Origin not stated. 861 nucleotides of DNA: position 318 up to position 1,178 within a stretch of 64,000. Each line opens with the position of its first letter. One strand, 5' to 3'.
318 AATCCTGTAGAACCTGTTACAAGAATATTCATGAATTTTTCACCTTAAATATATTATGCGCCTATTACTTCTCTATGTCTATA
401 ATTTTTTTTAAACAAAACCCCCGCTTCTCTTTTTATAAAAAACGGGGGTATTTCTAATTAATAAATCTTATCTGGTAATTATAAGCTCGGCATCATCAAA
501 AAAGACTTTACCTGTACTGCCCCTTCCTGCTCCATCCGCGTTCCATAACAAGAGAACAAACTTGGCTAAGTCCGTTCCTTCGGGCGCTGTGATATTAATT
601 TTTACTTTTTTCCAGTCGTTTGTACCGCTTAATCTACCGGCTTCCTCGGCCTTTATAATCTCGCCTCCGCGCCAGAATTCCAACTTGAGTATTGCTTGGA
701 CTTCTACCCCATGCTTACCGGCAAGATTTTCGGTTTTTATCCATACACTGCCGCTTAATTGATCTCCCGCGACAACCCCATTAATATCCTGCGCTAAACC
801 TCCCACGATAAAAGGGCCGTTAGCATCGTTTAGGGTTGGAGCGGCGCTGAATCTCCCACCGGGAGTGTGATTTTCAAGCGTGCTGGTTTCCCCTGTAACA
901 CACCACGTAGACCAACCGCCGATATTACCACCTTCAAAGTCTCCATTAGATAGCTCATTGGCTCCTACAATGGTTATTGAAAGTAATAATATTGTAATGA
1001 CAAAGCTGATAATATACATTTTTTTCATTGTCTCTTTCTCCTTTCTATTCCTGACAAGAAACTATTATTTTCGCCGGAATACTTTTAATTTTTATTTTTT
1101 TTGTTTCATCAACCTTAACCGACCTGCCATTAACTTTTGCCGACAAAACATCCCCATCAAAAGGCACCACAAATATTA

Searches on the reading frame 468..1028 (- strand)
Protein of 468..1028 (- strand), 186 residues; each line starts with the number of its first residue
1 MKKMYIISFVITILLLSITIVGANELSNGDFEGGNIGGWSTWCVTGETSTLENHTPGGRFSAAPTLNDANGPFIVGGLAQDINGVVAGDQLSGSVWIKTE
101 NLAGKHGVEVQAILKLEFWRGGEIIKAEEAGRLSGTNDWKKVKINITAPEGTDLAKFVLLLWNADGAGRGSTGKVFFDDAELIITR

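Call 4: search_protein_families(library=pfam, proteins=[window:468-1028:-], max_evalue=0.01)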
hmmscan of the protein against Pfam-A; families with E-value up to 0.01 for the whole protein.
window:468-1028:- (186 aa): 1 family
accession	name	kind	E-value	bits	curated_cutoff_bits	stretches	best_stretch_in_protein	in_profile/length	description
PF02018.23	CBM_4_9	-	0.00061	20.6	25.9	1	24-159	2-129/136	Carbohydrate binding domain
